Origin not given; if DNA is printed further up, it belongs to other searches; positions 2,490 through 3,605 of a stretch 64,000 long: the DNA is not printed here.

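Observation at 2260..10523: Eight-gene tightly coupled minus-strand operon led by a pseudokinase-propeller protein and ending in ispE, a nucleotidyltransferase and ridA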

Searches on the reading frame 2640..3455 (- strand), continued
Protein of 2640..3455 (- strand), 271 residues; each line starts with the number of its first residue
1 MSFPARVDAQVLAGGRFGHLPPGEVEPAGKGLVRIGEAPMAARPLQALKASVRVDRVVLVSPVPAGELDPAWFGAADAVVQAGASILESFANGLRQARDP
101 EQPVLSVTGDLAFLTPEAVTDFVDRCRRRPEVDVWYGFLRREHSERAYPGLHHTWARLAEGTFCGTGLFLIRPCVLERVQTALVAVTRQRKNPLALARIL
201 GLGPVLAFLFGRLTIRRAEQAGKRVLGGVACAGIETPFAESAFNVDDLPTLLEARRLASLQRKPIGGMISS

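Call 40: fold_search(model_id=the predicted structure, library=pdb)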
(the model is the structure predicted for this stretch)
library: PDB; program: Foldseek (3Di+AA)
matches with E <= 10: 1027; with E <= 0.001: 500
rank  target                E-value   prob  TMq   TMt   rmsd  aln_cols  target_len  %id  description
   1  2dpw                  5.1e-20  1.00  0.74  0.86   2.8       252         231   32  Hpothetical Transferase Structure from Thermus thermophilus (released 2007-05-22)
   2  1vpa_A                7.2e-11  1.00  0.55  0.66   7.8       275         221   16  Crystal structure of 2-C-methyl-D-erythritol 4-phosphate cytidylyltransferase (TM1393) from Thermotoga maritima at 2.6 (released 2004-11-02)
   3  5ddt_A                9.3e-11  1.00  0.53  0.60   7.7       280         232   13  Crystal structure of IspD from Bacillus subtilis at 1.80 Angstroms resolution, crystal form I (released 2016-08-31)
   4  2xwm_A                1.7e-10  1.00  0.57  0.68   7.0       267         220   19  Crystal structure of IspD from Mycobacterium smegmatis in complex with CMP (released 2011-04-27)
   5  9dr4                  1.8e-10  1.00  0.59  0.37   7.1       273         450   15  Crystal structure of bifunctional GlmU from Staphylococcus aureus NCTC 8325 complexed with UTP, CoA and Glc 1-P (released 2025-05-14)
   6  5hs2_A                2.2e-10  1.00  0.55  0.65   7.0       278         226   13  Crystal structure of IspD complexed with CTP and Mg2+ from Bacillus subtilis at 1.90 Angstroms resolution (released 2016-11-23)
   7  1h7e_A                2.2e-10  1.00  0.56  0.61   6.4       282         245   15  The structure of CMP:2-keto-3-deoxy-manno-octonic acid synthetase and of its complexes with substrates and substrate a (released 2001-09-13)
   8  2xwl_B                2.3e-10  1.00  0.58  0.69   7.0       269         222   18  Crystal structure of IspD from Mycobacterium smegmatis in complex with CTP and Mg (released 2011-04-27)
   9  1vic_A                3.4e-10  1.00  0.59  0.62   7.6       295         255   14  Crystal structure of CMP-KDO synthetase (released 2003-12-30)
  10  2xwl_A                3.6e-10  1.00  0.57  0.68   7.1       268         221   19  Crystal structure of IspD from Mycobacterium smegmatis in complex with CTP and Mg (released 2011-04-27)
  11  1h6j_A                3.6e-10  1.00  0.58  0.64   5.8       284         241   16  The three-dimensional structure of capsule-specific CMP:2-keto-3-deoxy-manno-octonic acid synthetase from Escherichia  (released 2001-07-12)
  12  7kmw_B                6.7e-10  1.00  0.52  0.63   7.2       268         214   19  Crystal structure of IspD from Mycobacterium paratuberculosis (released 2020-11-11)
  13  2xwn_A                9.7e-10  1.00  0.57  0.68   6.3       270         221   17  Crystal structure of IspD from Mycobacterium tuberculosis in complex with CTP and Mg (released 2011-04-27)
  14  6xhr_F                9.7e-10  1.00  0.53  0.61   7.0       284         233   10  Crystal structure of S. aureus TarI (space group P1211) (released 2021-04-21)
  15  4xwi_A                9.7e-10  1.00  0.55  0.59   7.9       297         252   16  X-ray Crystal structure of CMP-KDO Synthase from Pseudomonas aeruginosa (released 2015-04-29)
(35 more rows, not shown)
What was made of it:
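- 2640..3455 (-): TTHA0179-family, cytidylyltransferase-like nucleotidyltransferase, 271 aa; invariant partner of IspE (module 1). Fold matches: 2DPW TM 0.74/0.86, then IspD, KdsB, TarI and GlmU at TM about 0.55 (call 40).
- After 2DPW, the nearest folds are IspD, KdsB and TarI cytidylyltransferases (call 40).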

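Call 41: find_encoding_contigs(protein=P0113, flank=10000, max_places=1)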
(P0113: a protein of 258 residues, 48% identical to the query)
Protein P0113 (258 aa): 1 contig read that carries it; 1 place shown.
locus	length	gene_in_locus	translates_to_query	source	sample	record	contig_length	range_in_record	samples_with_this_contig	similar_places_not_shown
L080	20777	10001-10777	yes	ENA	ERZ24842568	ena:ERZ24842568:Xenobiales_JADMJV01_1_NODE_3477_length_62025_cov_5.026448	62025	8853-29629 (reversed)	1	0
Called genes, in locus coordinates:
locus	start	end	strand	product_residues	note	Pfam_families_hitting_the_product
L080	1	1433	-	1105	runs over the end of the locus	PF00873:ACR_tran, PF03176:MMPL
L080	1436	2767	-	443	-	PF25919:BSH_CusB (faint), PF25917:BSH_RND, PF25881:HH_YBHG, PF25885:HH_EMRA (faint), PF25876:HH_MFP_RND, PF25944:Beta-barrel_RND, PF25967:RND-MFP_C, PF25989:YknX_C (weak)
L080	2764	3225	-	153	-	PF02321:OEP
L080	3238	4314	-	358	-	PF02321:OEP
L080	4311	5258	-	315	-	PF00132:Hexapep (faint), PF25084:LbH_EIF2B (faint), PF25087:GMPPB_C (weak)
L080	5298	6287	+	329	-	PF00005:ABC_tran, PF13304:AAA_21 (faint), PF08352:oligo_HPY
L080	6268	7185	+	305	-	PF00005:ABC_tran, PF08352:oligo_HPY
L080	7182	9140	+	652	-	PF12969:DUF3857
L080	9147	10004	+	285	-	PF00288:GHMP_kinases_N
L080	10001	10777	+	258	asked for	PF12804:NTP_transf_3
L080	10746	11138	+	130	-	PF01042:Ribonuc_L-PSP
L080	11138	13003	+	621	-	PF00005:ABC_tran, PF02463:SMC_N (faint), PF13476:AAA_23 (faint), PF13555:AAA_29 (faint), PF13175:AAA_15 (faint), PF12848:ABC_tran_Xtn, PF00005:ABC_tran, PF16326:ABC_tran_CTD, +4 more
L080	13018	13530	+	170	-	-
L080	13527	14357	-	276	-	-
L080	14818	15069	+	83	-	-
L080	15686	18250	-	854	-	-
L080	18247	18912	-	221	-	-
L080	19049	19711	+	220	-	-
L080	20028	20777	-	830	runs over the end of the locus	-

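Call 42: find_encoding_contigs(protein=P0118, flank=10000, max_places=1)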
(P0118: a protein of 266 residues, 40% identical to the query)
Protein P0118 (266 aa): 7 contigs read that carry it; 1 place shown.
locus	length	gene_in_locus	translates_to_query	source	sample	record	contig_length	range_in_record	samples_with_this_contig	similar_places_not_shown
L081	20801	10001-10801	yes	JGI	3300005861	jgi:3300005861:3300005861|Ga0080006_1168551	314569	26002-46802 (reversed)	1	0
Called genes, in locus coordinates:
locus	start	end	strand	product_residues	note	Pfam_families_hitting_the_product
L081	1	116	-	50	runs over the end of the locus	-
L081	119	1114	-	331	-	PF04055:Radical_SAM, PF06968:BATS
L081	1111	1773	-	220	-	PF01656:CbiA, PF07755:DUF1611 (weak), PF13500:AAA_26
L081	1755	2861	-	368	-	PF00155:Aminotran_1_2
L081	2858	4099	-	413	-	PF00202:Aminotran_3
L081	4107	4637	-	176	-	PF01844:HNH, PF14279:HNH_5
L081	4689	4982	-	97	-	-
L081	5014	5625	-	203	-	PF01174:SNO, PF03575:Peptidase_S51 (weak), PF07685:GATase_3 (weak)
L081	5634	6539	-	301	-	PF01680:SOR_SNZ, PF05690:ThiG (weak)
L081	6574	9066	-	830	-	PF22422:MGH1-like_GH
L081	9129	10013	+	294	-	PF00288:GHMP_kinases_N, PF08544:GHMP_kinases_C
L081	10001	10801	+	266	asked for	PF12804:NTP_transf_3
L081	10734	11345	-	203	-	PF02441:Flavoprotein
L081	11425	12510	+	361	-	PF12705:PDDEXK_1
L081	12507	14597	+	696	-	PF13191:AAA_16 (faint), PF13401:AAA_22 (faint), PF00580:UvrD-helicase (weak), PF13361:UvrD_C (weak)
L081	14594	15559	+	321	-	PF13527:Acetyltransf_9, PF13508:Acetyltransf_7 (weak), PF00583:Acetyltransf_1 (weak), PF14542:Acetyltransf_CG (weak)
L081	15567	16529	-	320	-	PF01261:AP_endonuc_2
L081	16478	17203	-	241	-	PF01209:Ubie_methyltran (faint), PF13847:Methyltransf_31, PF08241:Methyltransf_11, PF08242:Methyltransf_12, PF13649:Methyltransf_25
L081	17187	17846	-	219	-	PF04079:SMC_ScpB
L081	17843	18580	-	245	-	PF02616:SMC_ScpA, PF04824:Rad21_Rec8 (faint)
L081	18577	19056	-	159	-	PF00293:NUDIX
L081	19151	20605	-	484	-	PF00266:Aminotran_5, PF21478:GcvP2_C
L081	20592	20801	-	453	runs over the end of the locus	PF02347:GDC-P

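Call 48: find_related_loci(query=A4, collection=metagenome_contigs, flank=10000)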
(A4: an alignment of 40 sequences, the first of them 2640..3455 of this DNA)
Query A4 (271 aa) in metagenome_contigs; peptide patterns used: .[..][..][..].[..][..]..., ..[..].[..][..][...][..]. (x = any residue, [..] = any of these).
366 stretches matched a pattern; 212 encode a relative of the query (tblastn E <= 1e-3); the best 80 are kept; 80 distinct loci.
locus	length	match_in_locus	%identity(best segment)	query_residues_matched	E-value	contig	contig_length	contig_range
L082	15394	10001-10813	88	1-271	3e-153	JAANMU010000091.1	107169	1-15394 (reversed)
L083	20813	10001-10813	89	1-271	8e-150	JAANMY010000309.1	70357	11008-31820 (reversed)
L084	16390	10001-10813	89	1-271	8e-150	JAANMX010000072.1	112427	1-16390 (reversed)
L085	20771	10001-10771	61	1-259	2e-90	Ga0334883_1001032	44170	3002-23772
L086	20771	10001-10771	61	1-259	2e-90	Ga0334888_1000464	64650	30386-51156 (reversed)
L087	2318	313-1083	60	1-259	5e-92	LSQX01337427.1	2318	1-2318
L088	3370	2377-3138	55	3-256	2e-86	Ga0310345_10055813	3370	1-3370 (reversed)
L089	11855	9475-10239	54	2-256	3e-81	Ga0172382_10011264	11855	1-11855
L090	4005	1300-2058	54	2-256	2e-80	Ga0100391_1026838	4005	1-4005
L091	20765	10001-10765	53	2-256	3e-80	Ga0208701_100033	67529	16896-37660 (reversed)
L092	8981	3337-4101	54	2-256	1e-79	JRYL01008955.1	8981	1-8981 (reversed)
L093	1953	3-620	54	51-257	5e-67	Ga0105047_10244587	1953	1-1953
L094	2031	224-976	46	1-257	2e-66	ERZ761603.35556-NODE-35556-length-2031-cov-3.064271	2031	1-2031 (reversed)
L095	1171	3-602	49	57-256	1e-61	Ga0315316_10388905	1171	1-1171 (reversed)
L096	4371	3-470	56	101-256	3e-55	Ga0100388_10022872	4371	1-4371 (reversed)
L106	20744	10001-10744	35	8-254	2e-39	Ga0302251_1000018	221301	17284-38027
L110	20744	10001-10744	36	8-254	4e-38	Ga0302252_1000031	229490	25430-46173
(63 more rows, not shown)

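Call 55: search_protein_families(library=pfam, proteins=[L106:206-835:+, L106:850-2043:+, L106:1951-2976:-, L106:3467-5113:+, L106:5020-6102:+, L106:6032-7063:+, L106:7166-9139:+, L091:11051-12163:+, L091:12156-13682:+, L091:3340-4131:+], max_evalue=0.0001)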
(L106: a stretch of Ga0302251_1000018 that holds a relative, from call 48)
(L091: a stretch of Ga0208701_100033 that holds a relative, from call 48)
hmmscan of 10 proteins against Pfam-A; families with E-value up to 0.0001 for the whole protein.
L106:206-835:+ (209 aa): 1 family
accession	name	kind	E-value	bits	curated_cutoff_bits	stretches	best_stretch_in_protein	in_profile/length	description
PF02800.25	Gp_dh_C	-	3.4e-68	228.6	24.4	1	27-183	1-158/158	Glyceraldehyde 3-phosphate dehydrogenase, C-terminal domain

L106:850-2043:+ (397 aa): 1 family
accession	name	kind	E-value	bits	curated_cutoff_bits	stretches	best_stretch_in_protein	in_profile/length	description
PF00162.24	PGK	-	2.5e-160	534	27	1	6-381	1-379/379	Phosphoglycerate kinase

L106:1951-2976:- (341 aa): 0 families

L106:3467-5113:+ (548 aa): 1 family
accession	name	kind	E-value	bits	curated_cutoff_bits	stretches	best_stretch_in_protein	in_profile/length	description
PF00496.27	SBP_bac_5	-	9.1e-43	147.2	32.4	1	99-443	17-351/368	Bacterial extracellular solute-binding proteins, family 5 Middle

L106:5020-6102:+ (360 aa): 3 families
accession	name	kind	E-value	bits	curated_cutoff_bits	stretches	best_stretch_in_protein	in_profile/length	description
PF00005.33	ABC_tran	-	7.1e-29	101.6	25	1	64-222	2-137/137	ABC transporter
PF08352.17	oligo_HPY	-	5e-19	68.9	27.1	1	273-336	1-64/65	Oligopeptide/dipeptide transporter, C-terminal region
PF13304.12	AAA_21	-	3.4e-05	24.5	27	0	190-257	234-303/304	AAA domain, putative AbiEii toxin, Type IV TA system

L106:6032-7063:+ (343 aa): 2 families
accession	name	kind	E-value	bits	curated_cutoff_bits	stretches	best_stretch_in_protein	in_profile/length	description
PF00005.33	ABC_tran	-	3.8e-35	121.9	25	1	56-205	2-136/137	ABC transporter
PF08352.17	oligo_HPY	-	3e-19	69.6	27.1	1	257-321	1-65/65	Oligopeptide/dipeptide transporter, C-terminal region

L106:7166-9139:+ (657 aa): 1 family
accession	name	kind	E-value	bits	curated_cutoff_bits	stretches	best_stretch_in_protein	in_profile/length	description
PF12969.12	DUF3857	-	4e-26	92.5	24.6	1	73-242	2-169/170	Domain of Unknown Function with PDB structure (DUF3857)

L091:11051-12163:+ (370 aa): 0 families

L091:12156-13682:+ (508 aa): 0 families

L091:3340-4131:+ (263 aa): 4 families
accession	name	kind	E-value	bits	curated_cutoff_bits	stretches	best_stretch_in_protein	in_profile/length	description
PF00535.33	Glycos_transf_2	-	3.9e-28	98.9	23.3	1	39-160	1-129/168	Glycosyl transferase family 2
PF10111.15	Glyco_tranf_2_2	-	3.2e-11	43.7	27.3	1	42-139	6-114/276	Glycosyltransferase like family 2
PF13641.12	Glyco_tranf_2_3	-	5.5e-07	30.3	27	1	38-155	3-127/230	Glycosyltransferase like family 2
PF13704.12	Glyco_tranf_2_4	-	1e-05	26.4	27.5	1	46-128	2-88/98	Glycosyl transferase family 2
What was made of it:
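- On DUF3857 family: The L106 orthologue scores 92.5 bits (call 55).
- An OppA-type binding protein sits next to OppD in L106 (call 55).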

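Call 58: search_protein_families(library=pfam, proteins=[P0143, P0180, P0118, P0123, P0121, P0117, P0113, P0082], max_evalue=0.01)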
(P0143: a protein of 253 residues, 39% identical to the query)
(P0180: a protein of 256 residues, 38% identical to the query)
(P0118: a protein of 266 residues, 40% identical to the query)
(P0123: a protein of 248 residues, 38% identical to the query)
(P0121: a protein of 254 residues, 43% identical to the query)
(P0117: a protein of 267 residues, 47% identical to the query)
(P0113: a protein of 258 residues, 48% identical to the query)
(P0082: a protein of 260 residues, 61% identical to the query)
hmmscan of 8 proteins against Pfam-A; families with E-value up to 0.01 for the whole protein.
P0143 (253 aa): 2 families
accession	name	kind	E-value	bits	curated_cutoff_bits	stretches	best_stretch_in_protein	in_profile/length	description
PF12804.13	NTP_transf_3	-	3.6e-13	50.5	27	1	6-127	1-118/160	MobA-like NTP transferase domain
PF01128.25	IspD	-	2.9e-08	34.2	27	1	18-121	12-118/221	2-C-methyl-D-erythritol 4-phosphate cytidylyltransferase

P0180 (256 aa): 2 families
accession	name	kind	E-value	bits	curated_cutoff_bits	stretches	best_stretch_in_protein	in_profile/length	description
PF12804.13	NTP_transf_3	-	1.6e-15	58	27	1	6-139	1-131/160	MobA-like NTP transferase domain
PF01128.25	IspD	-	1.2e-07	32.2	27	1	25-122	18-119/221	2-C-methyl-D-erythritol 4-phosphate cytidylyltransferase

P0118 (266 aa): 2 families
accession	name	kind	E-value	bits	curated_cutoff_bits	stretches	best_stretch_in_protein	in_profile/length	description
PF12804.13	NTP_transf_3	-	3e-14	54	27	1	11-138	1-124/160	MobA-like NTP transferase domain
PF01128.25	IspD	-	0.00018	21.8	27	1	12-138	4-131/221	2-C-methyl-D-erythritol 4-phosphate cytidylyltransferase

P0123 (248 aa): 3 families
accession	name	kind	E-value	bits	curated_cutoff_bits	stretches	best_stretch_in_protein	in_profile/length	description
PF12804.13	NTP_transf_3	-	8.4e-18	65.5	27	1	3-139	1-134/160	MobA-like NTP transferase domain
PF02348.25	CTP_transf_3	-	5e-07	30.2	22.6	1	20-129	12-126/217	Cytidylyltransferase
PF01128.25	IspD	-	1e-06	29.1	27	1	17-119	14-119/221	2-C-methyl-D-erythritol 4-phosphate cytidylyltransferase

P0121 (254 aa): 3 families
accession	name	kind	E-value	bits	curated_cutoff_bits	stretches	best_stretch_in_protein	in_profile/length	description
PF12804.13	NTP_transf_3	-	5.9e-15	56.2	27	1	4-144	1-128/160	MobA-like NTP transferase domain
PF01128.25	IspD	-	2.4e-06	27.9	27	1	24-116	19-115/221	2-C-methyl-D-erythritol 4-phosphate cytidylyltransferase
PF02348.25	CTP_transf_3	-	0.0057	16.9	22.6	1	23-54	14-45/217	Cytidylyltransferase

P0117 (267 aa): 1 family
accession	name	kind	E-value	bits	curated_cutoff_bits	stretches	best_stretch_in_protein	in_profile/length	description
PF12804.13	NTP_transf_3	-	3.6e-11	43.9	27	1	9-134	1-120/160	MobA-like NTP transferase domain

P0113 (258 aa): 1 family
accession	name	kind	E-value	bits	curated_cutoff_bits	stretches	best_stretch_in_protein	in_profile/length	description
PF12804.13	NTP_transf_3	-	1.6e-09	38.6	27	1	4-121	2-118/160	MobA-like NTP transferase domain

P0082 (260 aa): 1 family
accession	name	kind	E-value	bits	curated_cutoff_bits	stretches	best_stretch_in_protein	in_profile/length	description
PF12804.13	NTP_transf_3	-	8.3e-09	36.3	27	1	9-136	1-122/160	MobA-like NTP transferase domain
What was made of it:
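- The N-terminal NTP-binding half scores as IspD or CTP_transf_3 in Eremiobacteria-type members (27.9-34.2 bits against GA 27; call 58).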
